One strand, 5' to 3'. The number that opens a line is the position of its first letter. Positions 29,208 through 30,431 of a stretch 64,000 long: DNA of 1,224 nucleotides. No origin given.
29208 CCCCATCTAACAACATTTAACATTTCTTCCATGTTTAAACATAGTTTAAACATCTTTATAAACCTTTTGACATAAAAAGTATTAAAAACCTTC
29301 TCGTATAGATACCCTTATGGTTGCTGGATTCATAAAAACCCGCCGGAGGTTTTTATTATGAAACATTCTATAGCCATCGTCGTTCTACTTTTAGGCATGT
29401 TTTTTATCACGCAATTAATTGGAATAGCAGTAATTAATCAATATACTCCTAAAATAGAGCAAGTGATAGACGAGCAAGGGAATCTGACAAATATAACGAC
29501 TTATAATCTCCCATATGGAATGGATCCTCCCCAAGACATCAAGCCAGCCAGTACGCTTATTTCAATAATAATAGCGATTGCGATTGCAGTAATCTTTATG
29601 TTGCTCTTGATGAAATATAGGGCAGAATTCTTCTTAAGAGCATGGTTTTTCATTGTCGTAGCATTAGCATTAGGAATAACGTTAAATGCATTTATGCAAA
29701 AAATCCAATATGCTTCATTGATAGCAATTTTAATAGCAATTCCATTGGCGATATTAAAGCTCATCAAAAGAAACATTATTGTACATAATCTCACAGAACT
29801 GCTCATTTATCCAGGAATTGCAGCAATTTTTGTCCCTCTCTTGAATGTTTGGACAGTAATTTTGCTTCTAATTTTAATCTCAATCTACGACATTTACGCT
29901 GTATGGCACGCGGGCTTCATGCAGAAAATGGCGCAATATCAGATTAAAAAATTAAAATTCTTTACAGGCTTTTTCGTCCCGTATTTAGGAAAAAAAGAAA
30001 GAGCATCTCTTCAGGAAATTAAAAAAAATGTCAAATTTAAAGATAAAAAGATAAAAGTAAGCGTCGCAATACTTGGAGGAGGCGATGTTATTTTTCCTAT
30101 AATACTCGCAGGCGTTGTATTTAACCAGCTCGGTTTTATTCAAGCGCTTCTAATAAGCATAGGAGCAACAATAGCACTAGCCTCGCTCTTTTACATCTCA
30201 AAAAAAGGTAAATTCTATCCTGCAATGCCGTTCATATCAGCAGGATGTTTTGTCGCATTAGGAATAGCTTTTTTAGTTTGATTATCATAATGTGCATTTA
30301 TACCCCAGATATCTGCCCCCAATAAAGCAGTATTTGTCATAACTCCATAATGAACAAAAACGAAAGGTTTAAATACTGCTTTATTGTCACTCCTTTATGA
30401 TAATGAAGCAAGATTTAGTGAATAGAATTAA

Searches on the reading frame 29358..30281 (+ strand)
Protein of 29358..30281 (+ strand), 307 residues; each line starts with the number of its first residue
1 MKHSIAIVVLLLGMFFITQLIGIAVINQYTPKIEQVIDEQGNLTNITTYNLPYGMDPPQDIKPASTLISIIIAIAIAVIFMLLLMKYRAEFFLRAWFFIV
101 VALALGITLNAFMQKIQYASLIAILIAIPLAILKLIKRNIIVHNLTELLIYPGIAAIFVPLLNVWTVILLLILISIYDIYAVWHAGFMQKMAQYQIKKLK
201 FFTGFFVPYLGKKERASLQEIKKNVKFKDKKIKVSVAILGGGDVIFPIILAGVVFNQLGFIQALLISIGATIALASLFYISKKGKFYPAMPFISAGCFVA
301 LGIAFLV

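Call 13: search_protein_families(library=pfam, proteins=[window:29358-30281:+], max_evalue=0.01)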
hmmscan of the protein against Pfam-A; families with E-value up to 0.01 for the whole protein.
window:29358-30281:+ (307 aa): 1 family
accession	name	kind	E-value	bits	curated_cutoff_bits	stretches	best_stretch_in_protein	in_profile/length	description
PF06550.16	SPP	-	1.2e-12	48.4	23.9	1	65-306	33-279/283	Signal-peptide peptidase, presenilin aspartyl protease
